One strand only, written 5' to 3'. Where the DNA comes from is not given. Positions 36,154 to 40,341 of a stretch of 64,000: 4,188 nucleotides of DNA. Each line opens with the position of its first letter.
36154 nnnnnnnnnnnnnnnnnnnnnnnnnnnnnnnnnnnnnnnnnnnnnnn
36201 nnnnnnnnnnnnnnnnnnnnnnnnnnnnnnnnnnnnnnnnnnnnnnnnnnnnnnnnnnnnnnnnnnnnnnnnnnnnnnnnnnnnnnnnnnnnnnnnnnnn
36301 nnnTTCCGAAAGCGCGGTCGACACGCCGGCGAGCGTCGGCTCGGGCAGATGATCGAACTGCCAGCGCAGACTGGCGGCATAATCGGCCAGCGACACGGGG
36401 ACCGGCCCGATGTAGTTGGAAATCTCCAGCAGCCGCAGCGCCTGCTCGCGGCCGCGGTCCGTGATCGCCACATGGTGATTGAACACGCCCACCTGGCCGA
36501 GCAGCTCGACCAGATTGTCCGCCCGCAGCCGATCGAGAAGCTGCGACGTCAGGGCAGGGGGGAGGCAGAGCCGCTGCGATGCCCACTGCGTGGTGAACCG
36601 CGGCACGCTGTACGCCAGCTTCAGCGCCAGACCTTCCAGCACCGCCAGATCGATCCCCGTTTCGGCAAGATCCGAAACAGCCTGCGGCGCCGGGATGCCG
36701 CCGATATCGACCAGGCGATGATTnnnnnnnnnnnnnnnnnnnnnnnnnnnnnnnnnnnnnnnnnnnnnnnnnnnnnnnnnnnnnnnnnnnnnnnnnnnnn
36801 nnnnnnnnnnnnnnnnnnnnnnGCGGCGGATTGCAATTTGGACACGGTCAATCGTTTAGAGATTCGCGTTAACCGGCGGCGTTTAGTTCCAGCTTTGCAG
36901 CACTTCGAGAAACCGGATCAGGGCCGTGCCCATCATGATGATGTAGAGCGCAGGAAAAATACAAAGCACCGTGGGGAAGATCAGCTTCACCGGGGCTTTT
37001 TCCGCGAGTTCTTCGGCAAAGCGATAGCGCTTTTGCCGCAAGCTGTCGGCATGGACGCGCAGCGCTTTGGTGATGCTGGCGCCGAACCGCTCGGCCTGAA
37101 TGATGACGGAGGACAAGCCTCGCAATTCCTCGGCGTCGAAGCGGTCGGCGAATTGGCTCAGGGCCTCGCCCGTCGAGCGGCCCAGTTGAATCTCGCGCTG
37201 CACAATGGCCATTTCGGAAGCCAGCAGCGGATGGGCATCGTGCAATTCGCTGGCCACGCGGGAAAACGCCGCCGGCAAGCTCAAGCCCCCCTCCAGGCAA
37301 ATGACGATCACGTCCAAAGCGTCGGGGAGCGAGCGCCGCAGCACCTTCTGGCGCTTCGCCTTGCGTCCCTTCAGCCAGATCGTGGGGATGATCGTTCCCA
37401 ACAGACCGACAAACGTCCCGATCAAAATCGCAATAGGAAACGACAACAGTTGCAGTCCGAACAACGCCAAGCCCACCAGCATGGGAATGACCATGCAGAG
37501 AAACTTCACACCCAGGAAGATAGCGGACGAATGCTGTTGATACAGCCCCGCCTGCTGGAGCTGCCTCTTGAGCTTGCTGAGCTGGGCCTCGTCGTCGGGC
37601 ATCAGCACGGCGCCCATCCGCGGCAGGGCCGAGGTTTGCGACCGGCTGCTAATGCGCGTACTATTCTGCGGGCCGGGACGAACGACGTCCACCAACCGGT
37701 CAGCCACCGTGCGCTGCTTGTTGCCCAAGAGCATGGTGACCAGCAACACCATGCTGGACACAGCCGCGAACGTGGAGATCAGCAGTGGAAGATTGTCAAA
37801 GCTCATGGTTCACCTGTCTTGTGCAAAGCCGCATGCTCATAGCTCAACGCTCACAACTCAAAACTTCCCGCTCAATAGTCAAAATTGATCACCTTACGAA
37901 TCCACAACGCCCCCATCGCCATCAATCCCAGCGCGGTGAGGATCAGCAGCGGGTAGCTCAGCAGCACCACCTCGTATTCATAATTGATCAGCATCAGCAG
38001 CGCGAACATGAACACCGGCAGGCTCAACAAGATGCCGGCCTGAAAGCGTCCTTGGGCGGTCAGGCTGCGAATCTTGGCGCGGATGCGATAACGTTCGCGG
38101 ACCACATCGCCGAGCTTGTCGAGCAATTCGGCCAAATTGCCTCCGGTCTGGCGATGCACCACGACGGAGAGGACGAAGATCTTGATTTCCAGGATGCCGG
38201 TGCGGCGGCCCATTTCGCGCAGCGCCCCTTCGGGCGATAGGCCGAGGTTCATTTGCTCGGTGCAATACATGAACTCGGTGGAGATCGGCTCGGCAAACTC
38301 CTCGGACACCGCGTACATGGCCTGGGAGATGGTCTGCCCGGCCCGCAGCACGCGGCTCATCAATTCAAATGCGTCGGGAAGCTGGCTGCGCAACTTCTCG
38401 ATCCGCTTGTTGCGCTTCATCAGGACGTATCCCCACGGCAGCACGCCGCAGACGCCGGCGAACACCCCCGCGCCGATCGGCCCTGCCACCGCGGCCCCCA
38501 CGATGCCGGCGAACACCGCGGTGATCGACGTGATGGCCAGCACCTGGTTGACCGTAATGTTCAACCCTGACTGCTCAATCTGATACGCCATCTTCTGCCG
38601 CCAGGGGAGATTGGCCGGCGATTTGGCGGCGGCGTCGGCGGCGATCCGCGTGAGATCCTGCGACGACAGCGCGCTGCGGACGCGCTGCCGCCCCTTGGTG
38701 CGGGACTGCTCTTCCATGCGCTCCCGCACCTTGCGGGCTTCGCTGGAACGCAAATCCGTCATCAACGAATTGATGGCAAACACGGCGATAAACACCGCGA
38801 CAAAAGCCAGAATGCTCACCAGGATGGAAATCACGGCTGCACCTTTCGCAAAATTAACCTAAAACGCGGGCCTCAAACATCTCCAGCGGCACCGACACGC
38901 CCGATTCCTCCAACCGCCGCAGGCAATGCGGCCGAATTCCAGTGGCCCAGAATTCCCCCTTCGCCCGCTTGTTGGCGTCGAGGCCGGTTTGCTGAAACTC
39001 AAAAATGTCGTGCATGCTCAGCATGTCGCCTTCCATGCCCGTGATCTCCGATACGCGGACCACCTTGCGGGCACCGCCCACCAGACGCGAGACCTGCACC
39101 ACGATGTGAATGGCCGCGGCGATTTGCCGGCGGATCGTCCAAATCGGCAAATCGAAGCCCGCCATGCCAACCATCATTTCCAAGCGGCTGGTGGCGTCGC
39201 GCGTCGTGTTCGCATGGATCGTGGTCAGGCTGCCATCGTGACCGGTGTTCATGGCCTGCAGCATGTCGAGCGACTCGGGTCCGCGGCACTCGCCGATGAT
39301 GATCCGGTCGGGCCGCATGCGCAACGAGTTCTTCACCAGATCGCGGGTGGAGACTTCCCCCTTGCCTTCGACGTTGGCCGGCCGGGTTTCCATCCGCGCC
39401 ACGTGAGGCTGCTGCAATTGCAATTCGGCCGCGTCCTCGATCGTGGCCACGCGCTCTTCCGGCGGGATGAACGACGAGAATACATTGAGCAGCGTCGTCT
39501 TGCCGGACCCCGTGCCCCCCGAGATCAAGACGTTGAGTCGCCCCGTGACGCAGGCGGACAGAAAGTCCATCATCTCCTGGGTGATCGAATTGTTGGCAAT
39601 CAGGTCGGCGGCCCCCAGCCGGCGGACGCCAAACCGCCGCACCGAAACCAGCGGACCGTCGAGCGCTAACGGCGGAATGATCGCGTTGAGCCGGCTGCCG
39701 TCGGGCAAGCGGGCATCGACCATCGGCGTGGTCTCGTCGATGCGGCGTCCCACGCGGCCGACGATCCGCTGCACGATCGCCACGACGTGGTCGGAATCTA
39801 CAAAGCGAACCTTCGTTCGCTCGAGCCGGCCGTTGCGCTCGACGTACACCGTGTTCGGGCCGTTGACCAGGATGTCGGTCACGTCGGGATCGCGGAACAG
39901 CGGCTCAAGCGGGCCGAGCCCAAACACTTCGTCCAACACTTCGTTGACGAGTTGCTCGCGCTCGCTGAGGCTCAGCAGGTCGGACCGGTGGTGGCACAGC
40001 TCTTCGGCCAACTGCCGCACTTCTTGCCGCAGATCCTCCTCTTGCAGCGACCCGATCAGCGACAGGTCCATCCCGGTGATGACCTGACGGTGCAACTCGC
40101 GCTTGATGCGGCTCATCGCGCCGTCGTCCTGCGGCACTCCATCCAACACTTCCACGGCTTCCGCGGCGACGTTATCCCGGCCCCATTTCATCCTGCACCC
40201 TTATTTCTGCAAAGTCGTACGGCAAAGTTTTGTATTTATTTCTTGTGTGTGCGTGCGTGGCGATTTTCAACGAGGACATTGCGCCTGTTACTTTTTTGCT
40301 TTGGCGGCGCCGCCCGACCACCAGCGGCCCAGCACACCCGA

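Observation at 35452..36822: Uncharacterised AAA+ ATPase with winged-helix-like N-domain as the terminal gene of the tadZABC operon, next to the giant adhesin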

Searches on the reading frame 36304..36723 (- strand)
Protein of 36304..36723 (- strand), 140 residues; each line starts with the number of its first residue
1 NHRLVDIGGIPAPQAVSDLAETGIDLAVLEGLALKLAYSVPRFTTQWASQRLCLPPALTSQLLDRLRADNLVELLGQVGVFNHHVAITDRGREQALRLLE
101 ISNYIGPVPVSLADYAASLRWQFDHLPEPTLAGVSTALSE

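Call 56: predict_structure(alignment_id=A2)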
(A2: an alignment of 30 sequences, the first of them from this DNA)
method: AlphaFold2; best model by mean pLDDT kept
length: 140 residues; sequences in the alignment: 30
mean_pLDDT: 87.2   pTM: 0.64
mean pLDDT of the five models: 87.2, 86.6, 85.6, 85.1, 84.7
residues with pLDDT >= 90: 81; 70-90: 47; 50-70: 8; < 50: 4
segments of 3 or more residues with pLDDT < 50: 105-107
pLDDT, mean of each block of 10 residues (from residue 1): 76 85 91 94 95 93 97 91 94 92 54 82 89 87
secondary structure, 60 per line:
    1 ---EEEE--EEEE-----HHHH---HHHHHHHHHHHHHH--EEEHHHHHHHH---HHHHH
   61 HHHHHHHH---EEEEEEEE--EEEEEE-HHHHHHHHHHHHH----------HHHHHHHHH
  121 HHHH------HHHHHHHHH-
elements in order: E4-7 E10-13 H19-22 H26-39 E42-44 H45-52 H56-68 E72-79 E82-87 H89-101 H112-124 H131-139

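Call 58: fold_search(model_id=the predicted structure, library=pdb)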
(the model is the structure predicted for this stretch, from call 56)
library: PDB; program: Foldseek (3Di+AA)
matches with E <= 10: 1577; with E <= 0.001: 28
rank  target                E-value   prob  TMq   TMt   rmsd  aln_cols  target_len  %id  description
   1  7dvu                  1.4e-04  1.00  0.48  0.47   5.8       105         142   14  Crystal structure of heme sensor protein PefR in complex with heme and cyanide (released 2021-09-29)
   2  1z91                  3.1e-04  1.00  0.44  0.45   8.8       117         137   19  x-ray crystal structure of apo-OhrRC15S in reduced form: MarR family protein (released 2005-10-25)
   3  5hlg_B                3.5e-04  1.00  0.48  0.47   7.4       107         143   19  Structure of reduced AbfR bound to DNA (released 2017-01-25)
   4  2fbi                  3.7e-04  1.00  0.45  0.46  10.7       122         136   13  The crystal structure of transcriptional regulator PA4135 (released 2005-12-20)
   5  5hlh_E                3.9e-04  1.00  0.48  0.49   8.7       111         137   22  Crystal structure of the overoxidized AbfR bound to DNA (released 2017-01-25)
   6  5hlg_H                4.5e-04  1.00  0.48  0.48   8.4       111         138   22  Structure of reduced AbfR bound to DNA (released 2017-01-25)
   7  3k0l_A                4.5e-04  1.00  0.42  0.42   8.9       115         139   17  Crystal Structure of Putative MarR Family Transcriptional Regulator from Acinetobacter sp. ADP (released 2009-10-13)
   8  5hlg_D                4.7e-04  1.00  0.48  0.48   8.9       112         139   22  Structure of reduced AbfR bound to DNA (released 2017-01-25)
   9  5yi1                  5.0e-04  1.00  0.51  0.54   8.0       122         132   12  Structure of Lactococcus lactis ZitR, C30AH42A mutant in apo form (released 2017-12-06)
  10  6jbx_B                5.4e-04  1.00  0.47  0.46   7.8       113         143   17  Crystal structure of Streptococcus pneumoniae FabT in complex with DNA (released 2019-07-24)
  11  8za5_B                5.4e-04  1.00  0.47  0.47   8.6       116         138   18  Crystal structure of HsmR (released 2025-10-29)
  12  5hlh_D                5.4e-04  1.00  0.48  0.50   8.7       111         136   22  Crystal structure of the overoxidized AbfR bound to DNA (released 2017-01-25)
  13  7dvr                  5.7e-04  1.00  0.47  0.45   7.3       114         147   13  Crystal structure of heme sensor protein PefR from Streptococcus agalactiae in complex with heme (released 2021-09-29)
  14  5hlg_C                5.7e-04  1.00  0.47  0.49   8.2       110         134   20  Structure of reduced AbfR bound to DNA (released 2017-01-25)
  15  6jbx_A                6.1e-04  1.00  0.49  0.47   8.4       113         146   15  Crystal structure of Streptococcus pneumoniae FabT in complex with DNA (released 2019-07-24)
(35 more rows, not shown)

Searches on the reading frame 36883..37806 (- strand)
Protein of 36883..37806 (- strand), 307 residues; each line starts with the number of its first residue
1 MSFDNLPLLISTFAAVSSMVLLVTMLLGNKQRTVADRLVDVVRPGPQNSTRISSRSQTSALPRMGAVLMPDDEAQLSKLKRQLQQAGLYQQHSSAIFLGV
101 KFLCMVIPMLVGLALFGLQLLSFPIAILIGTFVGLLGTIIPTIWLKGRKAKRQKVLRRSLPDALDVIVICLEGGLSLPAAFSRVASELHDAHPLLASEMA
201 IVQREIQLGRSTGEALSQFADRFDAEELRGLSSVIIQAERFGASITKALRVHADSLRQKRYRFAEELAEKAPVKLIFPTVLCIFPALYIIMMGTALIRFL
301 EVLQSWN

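Call 5: search_protein_families(library=pfam, proteins=[window:36883-37806:-], max_evalue=0.01)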
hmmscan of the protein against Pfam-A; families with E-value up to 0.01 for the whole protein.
window:36883-37806:- (307 aa): 1 family
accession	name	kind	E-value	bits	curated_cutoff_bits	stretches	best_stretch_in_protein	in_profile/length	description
PF00482.28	T2SSF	-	3.9e-17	62.8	25.2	1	164-292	2-124/125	Type II secretion system (T2SS), protein F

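Call 6: search_protein_families(library=ncbifam, proteins=[window:36883-37806:-], max_evalue=0.01)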
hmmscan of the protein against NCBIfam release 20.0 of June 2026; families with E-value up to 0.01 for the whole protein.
window:36883-37806:- (307 aa): 1 family
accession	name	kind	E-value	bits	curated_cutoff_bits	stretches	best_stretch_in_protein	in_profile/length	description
NF046075.1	UpsF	equivalog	1.6e-05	23.9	400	1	103-263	33-192/484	membrane pilin protein UpsF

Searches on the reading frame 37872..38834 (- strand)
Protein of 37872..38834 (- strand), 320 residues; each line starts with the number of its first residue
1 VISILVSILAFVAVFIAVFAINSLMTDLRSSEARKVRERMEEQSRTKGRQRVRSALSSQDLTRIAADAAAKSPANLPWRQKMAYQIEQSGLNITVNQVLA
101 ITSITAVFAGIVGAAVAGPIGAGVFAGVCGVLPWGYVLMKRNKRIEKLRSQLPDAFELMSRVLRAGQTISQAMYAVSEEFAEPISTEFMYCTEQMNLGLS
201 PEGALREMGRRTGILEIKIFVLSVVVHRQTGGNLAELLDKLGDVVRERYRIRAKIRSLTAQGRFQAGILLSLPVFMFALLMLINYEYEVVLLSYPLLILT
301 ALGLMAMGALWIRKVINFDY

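Call 5: search_protein_families(library=pfam, proteins=[window:37872-38834:-], max_evalue=0.01)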
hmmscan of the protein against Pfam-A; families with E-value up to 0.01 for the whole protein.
window:37872-38834:- (320 aa): 1 family
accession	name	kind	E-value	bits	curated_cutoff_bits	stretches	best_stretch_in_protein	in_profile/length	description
PF00482.28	T2SSF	-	9.8e-19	68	25.2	1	156-281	2-124/125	Type II secretion system (T2SS), protein F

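Call 6: search_protein_families(library=ncbifam, proteins=[window:37872-38834:-], max_evalue=0.01)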
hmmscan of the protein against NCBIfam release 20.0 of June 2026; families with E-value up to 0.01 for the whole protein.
window:37872-38834:- (320 aa): 1 family
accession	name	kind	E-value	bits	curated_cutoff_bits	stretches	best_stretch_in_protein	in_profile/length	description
NF046075.1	UpsF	equivalog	7.1e-05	21.8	400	1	103-281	268-434/484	membrane pilin protein UpsF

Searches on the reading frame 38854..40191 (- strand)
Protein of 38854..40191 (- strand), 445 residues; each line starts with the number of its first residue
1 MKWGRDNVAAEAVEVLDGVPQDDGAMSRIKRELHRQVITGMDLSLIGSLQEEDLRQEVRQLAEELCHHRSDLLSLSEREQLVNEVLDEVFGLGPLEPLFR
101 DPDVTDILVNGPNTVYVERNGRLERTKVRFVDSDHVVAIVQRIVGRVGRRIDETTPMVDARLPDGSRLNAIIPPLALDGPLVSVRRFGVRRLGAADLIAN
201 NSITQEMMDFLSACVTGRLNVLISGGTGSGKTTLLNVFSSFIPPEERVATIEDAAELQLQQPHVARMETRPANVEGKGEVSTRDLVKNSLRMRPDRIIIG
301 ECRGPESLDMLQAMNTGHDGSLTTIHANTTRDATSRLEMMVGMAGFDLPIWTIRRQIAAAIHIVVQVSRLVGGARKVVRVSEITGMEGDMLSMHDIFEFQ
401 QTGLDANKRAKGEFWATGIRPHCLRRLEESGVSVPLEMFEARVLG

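Call 5: search_protein_families(library=pfam, proteins=[window:38854-40191:-], max_evalue=0.01)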
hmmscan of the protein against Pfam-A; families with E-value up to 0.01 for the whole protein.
window:38854-40191:- (445 aa): 5 families
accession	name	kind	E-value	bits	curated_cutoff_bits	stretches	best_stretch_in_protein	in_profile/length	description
PF00437.27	T2SSE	-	2.2e-61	208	24.9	1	92-369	5-279/370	Type II/IV secretion system protein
PF01078.27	Mg_chelatase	-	3e-05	24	20.3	1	211-286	15-91/207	Magnesium chelatase, subunit ChlI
PF13191.12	AAA_16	-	0.00019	22.4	32.6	1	207-249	12-55/167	AAA ATPase domain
PF00005.33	ABC_tran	-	0.001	20.1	25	1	221-252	14-45/137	ABC transporter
PF13555.12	AAA_29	-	0.0018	18.4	27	1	220-248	24-52/61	P-loop containing region of AAA domain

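Call 6: search_protein_families(library=ncbifam, proteins=[window:38854-40191:-], max_evalue=0.01)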
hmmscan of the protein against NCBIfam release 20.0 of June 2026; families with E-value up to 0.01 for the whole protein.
window:38854-40191:- (445 aa): 25 families
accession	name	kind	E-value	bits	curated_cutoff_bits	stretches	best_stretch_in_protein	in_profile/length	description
TIGR03819.1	heli_sec_ATPase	hypoth_equivalog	4.5e-104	348.3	373.15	1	56-380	16-338/340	TadA family conjugal transfer-associated ATPase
TIGR02788.1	VirB11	equivalog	1.4e-65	221.4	249.95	2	204-378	130-304/308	P-type DNA transfer ATPase VirB11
TIGR02782.1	TrbB_P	equivalog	1.6e-60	204.9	304.55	1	98-387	17-297/303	P-type conjugative transfer ATPase TrbB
NF010475.0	PRK13900.1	equivalog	8.6e-58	196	389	2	204-380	146-322/333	type IV secretion system ATPase VirB11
NF058587.1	archaellum_moto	equivalog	5.2e-57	193.8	550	1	59-399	114-451/527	archaellum flagellar ATPase motor FlaI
NF010469.0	PRK13894.1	subfamily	1e-52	179.5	508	1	95-387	27-311/320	conjugal transfer ATPase TrbB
NF010407.0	PRK13833.1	subfamily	5.5e-41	141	499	1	99-388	26-305/323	conjugal transfer protein TrbB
NF010425.0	PRK13851.1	equivalog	7.3e-37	127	461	2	205-366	149-311/344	type IV secretion system protein VirB11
NF053672.1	bindosome_BasE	exception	4.5e-34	118.1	1000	1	118-380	167-427/512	bindosome assembly system ATPase subunit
NF041000.1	ATPase_ComGA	equivalog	3.3e-16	59.1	300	1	208-340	117-245/267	competence type IV pilus ATPase ComGA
TIGR02525.1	plasmid_TraJ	equivalog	2.6e-14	53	368.3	1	221-379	152-309/372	plasmid transfer ATPase TraJ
TIGR01420.1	pilT_fam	subfamily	3.9e-12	46.1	319.1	1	221-339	125-241/343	PilT/PilU family type 4a pilus ATPase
NF007755.0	PRK10436.1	equivalog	4.4e-11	42.1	617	1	210-346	211-340/465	type II secretion system protein GspE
TIGR02533.1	type_II_gspE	equivalog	6.7e-11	41.5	630.25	1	220-340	245-359/486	type II secretion system ATPase GspE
TIGR02538.1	type_IV_pilB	equivalog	2.2e-10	39.8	675.65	1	212-347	310-438/564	type IV-A pilus assembly ATPase PilB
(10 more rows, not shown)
